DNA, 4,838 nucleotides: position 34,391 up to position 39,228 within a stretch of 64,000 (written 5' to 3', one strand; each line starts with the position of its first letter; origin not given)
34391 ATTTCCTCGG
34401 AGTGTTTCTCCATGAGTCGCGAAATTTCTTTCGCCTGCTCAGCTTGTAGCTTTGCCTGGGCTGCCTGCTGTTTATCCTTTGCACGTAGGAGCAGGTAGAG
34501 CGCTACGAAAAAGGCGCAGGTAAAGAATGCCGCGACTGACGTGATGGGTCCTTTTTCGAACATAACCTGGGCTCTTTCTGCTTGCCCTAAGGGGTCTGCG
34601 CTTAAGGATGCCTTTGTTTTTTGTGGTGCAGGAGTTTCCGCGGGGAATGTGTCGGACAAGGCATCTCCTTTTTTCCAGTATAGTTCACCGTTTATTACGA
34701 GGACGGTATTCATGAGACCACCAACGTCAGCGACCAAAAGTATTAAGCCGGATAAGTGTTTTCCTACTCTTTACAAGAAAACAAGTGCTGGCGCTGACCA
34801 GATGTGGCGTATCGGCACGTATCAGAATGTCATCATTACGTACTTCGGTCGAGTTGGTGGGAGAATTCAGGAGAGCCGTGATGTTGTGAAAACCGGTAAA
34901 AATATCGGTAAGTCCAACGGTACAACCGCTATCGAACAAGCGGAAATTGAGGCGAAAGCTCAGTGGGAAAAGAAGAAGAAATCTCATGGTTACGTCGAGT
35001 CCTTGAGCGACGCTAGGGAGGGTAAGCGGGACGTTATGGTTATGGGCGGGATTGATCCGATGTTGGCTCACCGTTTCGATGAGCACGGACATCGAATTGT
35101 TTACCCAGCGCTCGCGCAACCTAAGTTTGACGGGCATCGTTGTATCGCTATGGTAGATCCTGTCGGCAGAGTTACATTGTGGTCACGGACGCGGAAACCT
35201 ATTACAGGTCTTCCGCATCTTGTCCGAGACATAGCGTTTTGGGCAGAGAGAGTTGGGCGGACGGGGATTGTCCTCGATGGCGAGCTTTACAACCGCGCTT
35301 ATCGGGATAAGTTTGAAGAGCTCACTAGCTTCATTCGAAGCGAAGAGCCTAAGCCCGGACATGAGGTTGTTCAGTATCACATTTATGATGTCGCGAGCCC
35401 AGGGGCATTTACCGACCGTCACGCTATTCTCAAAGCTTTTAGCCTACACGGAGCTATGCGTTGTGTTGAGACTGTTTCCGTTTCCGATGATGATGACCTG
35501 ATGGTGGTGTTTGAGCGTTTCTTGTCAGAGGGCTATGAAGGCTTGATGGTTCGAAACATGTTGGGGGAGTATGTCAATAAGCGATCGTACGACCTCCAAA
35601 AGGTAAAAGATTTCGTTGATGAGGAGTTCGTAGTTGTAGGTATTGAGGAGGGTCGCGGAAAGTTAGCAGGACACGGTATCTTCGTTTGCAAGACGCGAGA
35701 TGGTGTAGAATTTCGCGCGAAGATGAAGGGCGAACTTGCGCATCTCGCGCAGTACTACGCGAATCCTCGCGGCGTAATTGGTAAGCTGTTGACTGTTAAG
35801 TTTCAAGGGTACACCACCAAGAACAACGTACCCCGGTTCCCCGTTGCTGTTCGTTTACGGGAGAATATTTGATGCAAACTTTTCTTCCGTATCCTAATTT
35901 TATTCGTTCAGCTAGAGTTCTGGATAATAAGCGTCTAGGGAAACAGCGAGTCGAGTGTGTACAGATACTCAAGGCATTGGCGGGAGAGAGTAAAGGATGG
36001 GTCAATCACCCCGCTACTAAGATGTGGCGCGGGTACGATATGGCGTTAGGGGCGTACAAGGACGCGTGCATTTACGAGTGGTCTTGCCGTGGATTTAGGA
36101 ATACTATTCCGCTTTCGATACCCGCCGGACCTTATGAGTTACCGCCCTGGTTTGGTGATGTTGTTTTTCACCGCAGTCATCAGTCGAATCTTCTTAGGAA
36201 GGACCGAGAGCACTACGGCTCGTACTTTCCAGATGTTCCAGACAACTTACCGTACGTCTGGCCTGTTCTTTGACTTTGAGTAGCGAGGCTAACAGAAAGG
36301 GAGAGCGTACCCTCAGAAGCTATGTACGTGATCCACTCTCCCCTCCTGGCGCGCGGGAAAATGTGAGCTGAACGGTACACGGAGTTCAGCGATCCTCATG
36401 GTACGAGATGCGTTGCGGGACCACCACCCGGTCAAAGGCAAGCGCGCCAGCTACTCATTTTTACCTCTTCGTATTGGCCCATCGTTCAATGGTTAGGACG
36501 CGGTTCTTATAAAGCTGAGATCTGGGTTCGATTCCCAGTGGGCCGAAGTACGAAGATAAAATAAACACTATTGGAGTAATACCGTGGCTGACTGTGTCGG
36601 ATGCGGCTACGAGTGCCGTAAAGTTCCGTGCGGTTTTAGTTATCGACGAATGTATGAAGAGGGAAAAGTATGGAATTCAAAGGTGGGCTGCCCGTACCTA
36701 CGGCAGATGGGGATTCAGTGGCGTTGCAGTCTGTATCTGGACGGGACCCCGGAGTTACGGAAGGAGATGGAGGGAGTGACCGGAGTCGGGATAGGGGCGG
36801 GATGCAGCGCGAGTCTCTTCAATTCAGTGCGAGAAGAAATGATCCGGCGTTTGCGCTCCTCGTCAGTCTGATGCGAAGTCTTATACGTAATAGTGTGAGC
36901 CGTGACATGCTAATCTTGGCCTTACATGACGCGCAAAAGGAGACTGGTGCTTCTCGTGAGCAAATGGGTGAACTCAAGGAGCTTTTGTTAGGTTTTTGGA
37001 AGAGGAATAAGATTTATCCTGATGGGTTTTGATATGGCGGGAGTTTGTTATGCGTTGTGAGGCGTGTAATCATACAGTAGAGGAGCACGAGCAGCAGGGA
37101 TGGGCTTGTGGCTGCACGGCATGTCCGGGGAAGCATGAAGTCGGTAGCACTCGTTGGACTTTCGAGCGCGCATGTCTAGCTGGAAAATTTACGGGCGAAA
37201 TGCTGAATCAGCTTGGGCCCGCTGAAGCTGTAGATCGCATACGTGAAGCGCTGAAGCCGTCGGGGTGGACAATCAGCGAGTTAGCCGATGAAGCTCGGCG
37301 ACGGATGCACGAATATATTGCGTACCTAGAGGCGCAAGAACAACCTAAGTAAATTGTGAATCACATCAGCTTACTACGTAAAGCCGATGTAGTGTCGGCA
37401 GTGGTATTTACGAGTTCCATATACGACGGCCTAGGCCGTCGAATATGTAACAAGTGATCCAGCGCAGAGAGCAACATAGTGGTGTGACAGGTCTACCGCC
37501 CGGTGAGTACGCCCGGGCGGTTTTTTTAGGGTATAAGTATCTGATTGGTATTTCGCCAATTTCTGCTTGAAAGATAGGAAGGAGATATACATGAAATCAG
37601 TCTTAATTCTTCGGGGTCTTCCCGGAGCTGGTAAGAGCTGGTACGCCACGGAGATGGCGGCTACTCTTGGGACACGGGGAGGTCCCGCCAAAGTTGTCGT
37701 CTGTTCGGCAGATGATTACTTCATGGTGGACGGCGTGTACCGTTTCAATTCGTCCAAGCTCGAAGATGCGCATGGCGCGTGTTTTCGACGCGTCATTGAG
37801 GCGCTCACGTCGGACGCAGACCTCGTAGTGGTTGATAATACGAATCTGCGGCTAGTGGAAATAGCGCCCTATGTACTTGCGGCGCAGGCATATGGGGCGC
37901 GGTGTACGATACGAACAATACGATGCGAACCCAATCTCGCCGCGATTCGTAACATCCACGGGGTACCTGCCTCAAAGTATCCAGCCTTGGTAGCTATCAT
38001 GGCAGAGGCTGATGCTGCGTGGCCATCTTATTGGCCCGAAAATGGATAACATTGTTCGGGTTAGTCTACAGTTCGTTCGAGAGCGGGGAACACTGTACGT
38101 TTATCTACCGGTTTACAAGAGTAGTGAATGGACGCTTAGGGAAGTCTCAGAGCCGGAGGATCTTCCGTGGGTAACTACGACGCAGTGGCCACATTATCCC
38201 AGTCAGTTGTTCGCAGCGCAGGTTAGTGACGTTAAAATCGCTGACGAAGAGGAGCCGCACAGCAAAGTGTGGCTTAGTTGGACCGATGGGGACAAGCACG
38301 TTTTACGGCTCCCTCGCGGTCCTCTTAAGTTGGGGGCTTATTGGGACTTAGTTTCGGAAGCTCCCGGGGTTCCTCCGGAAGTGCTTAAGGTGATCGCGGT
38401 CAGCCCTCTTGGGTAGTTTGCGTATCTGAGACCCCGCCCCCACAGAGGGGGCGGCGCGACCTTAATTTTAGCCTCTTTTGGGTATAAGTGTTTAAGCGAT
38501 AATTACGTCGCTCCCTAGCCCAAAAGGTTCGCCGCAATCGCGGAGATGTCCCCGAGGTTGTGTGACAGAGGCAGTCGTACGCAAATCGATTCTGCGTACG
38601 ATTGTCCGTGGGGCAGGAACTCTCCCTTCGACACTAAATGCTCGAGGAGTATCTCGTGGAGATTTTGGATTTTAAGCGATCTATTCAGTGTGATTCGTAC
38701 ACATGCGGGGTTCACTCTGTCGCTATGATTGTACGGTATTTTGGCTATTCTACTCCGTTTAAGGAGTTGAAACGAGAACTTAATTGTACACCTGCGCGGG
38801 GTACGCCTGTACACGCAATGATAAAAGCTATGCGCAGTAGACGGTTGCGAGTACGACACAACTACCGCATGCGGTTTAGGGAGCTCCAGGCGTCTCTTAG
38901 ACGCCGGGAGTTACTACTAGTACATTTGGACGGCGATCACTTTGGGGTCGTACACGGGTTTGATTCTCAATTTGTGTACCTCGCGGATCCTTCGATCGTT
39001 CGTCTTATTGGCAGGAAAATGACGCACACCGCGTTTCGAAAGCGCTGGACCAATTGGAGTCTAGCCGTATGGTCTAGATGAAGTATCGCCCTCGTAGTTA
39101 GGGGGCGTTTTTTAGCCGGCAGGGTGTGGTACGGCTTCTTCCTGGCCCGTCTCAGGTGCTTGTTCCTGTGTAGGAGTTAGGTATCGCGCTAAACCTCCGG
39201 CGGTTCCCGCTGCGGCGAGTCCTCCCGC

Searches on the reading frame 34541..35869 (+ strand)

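Call 24: search_protein_families(library=pfam, proteins=[window:34541-35869:+], max_evalue=0.01)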
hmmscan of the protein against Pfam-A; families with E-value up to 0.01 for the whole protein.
window:34541-35869:+ (443 aa): 2 families
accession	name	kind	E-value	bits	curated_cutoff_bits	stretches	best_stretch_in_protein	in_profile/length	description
PF01068.26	DNA_ligase_A_M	-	3.7e-15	56.6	26.2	1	173-356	1-204/204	ATP dependent DNA ligase domain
PF14743.12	DNA_ligase_OB_2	-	2.4e-08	34.3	28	1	370-440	1-66/66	DNA ligase OB-like domain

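Call 51: search_protein_families(library=phrogs, proteins=[window:34541-35869:+], max_evalue=0.00001)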
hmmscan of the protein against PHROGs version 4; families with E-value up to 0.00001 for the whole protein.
window:34541-35869:+ (443 aa): 1 family
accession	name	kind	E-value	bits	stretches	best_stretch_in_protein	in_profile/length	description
phrog_114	-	DNA, RNA and nucleotide metabolism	4.6e-75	254.4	1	96-441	142-499/634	ATP-dependent DNA ligase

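Call 77: search_protein_families(library=ncbifam, proteins=[window:34541-35869:+], max_evalue=0.01)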
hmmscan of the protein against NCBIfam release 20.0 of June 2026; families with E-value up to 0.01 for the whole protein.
window:34541-35869:+ (443 aa): 11 families
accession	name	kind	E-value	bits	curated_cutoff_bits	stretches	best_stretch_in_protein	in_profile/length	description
NF006592.0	PRK09125.1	equivalog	2.6e-30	105.4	200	1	244-442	86-282/283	DNA ligase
TIGR02779.1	NHEJ_ligase_lig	equivalog_domain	2e-16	60.1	227.75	1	193-387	19-215/302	non-homologous end-joining DNA ligase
NF007210.0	PRK09632.1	equivalog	6.9e-10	37.9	989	1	143-376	450-678/781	ATP-dependent DNA ligase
TIGR02776.1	NHEJ_ligase_prk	equivalog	2.5e-09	36.5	373.2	1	194-372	11-192/587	DNA ligase D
NF002868.0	PRK03180.1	equivalog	4.8e-09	35.4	641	1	167-377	180-401/509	ATP-dependent DNA ligase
TIGR00574.1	dnl1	superfamily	1.1e-08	34.2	217.8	1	164-388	163-414/527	ATP-dependent DNA ligase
NF006078.0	PRK08224.1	equivalog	3.6e-08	32.7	296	1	165-368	3-210/350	ATP-dependent DNA ligase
NF041331.1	LigA_Halo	equivalog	5.9e-07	28.4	830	1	192-392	251-464/552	ATP-dependent DNA ligase LigA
NF004628.0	PRK05972.1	subfamily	1e-06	27.2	895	1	123-379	194-450/870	ATP-dependent DNA ligase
NF006701.0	PRK09247.1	equivalog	0.0033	16.5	543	0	154-344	189-393/540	ATP-dependent DNA ligase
TIGR04120.1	DNA_lig_bact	equivalog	0.0068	15.4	400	0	172-347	203-387/526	cisplatin damage response ATP-dependent DNA ligase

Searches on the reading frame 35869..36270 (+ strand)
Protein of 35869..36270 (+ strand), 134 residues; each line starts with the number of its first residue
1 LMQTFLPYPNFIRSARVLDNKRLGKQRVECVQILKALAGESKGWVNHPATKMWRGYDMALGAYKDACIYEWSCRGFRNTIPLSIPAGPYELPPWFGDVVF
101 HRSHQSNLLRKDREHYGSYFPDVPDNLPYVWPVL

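Call 24: search_protein_families(library=pfam, proteins=[window:35869-36270:+], max_evalue=0.01)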
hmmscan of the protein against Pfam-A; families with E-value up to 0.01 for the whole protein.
window:35869-36270:+ (134 aa): 1 family
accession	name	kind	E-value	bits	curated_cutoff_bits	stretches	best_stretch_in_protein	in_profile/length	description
PF03013.19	Pyr_excise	-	7.3e-23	81.2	23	1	2-80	1-77/81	Pyrimidine dimer DNA glycosylase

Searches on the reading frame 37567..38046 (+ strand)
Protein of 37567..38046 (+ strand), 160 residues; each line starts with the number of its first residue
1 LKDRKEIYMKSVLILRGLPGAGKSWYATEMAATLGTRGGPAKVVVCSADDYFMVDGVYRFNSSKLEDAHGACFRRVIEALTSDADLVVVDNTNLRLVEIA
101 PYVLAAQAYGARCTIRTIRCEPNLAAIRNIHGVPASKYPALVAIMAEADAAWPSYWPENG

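Call 24: search_protein_families(library=pfam, proteins=[window:37567-38046:+], max_evalue=0.01)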
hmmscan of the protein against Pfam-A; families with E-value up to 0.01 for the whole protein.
window:37567-38046:+ (160 aa): 3 families
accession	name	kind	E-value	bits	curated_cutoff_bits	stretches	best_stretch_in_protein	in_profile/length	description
PF13671.12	AAA_33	-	2e-11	44.8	27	1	12-129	1-115/143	AAA domain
PF08433.16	KTI12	-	9.4e-06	25.8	22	1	13-120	4-105/271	Chromatin associated protein KTI12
PF13481.12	AAA_25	-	0.0052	16.9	27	0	9-48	32-80/195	AAA domain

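Call 51: search_protein_families(library=phrogs, proteins=[window:37567-38046:+], max_evalue=0.00001)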
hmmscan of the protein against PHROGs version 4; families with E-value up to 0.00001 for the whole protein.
window:37567-38046:+ (160 aa): 2 families
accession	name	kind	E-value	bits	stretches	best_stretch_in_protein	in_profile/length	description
phrog_2071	-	other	2.7e-21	77.6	1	8-135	14-131/282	ATPase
phrog_505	-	other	6.3e-08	33.4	1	9-129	1-120/295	polynucleotide kinase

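Call 60: search_solved_structures(query=window:37567-38046:+, max_evalue=1, show_alignments=4)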
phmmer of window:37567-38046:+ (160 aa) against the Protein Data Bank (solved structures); distinct sequences matched with E-value up to 1: 2.
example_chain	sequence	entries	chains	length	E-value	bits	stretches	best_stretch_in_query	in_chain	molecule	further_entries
3c8u_A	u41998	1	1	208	0.053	17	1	12-46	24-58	Fructokinase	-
3adb_A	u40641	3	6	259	0.69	13.4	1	12-130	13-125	L-seryl-tRNA(Sec) kinase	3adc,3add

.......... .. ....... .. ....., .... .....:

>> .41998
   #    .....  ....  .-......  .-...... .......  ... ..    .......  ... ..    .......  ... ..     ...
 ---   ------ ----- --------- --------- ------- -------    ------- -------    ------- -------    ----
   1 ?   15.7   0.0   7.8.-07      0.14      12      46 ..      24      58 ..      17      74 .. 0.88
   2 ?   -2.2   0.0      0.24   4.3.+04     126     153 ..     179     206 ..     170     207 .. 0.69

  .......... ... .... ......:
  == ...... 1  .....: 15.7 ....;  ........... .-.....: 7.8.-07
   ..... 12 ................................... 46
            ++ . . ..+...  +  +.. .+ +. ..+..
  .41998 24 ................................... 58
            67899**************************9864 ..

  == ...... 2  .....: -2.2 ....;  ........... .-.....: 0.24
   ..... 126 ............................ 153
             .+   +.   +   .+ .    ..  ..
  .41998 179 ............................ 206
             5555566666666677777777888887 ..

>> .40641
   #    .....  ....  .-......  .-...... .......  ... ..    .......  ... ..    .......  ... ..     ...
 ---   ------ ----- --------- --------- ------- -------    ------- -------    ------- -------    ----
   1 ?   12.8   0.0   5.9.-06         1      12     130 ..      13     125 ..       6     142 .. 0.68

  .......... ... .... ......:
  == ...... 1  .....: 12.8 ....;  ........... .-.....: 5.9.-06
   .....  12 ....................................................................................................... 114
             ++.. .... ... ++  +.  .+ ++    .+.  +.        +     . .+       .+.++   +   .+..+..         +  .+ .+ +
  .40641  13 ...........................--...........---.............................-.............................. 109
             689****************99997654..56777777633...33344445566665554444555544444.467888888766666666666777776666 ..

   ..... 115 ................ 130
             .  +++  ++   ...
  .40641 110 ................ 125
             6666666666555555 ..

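Call 77: search_protein_families(library=ncbifam, proteins=[window:37567-38046:+], max_evalue=0.01)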
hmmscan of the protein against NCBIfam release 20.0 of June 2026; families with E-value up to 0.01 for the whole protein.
window:37567-38046:+ (160 aa): 2 families
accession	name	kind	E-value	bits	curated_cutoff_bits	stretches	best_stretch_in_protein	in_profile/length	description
TIGR03574.1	selen_PSTK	equivalog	0.00013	21.5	290.5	1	12-94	1-78/249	L-seryl-tRNA(Sec) kinase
NF006746.0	PRK09270.1-5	subfamily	0.0032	16.4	250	1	12-59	23-68/210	nucleoside/nucleotide kinase family protein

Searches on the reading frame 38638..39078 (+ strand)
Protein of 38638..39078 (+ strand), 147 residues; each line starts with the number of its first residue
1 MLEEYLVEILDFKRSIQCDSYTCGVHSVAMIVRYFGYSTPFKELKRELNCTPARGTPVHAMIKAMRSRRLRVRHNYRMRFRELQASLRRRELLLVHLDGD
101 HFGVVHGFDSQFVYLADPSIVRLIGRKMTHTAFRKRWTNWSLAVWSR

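Call 24: search_protein_families(library=pfam, proteins=[window:38638-39078:+], max_evalue=0.01)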
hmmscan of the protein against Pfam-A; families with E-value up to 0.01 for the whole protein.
window:38638-39078:+ (147 aa): 2 families
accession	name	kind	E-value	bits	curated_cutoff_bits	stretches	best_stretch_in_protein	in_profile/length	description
PF03412.21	Peptidase_C39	-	7.9e-17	61.8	22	1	15-146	5-130/133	Peptidase C39 family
PF13529.12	Peptidase_C39_2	-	1e-05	26.6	24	1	11-118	2-142/143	Peptidase_C39 like family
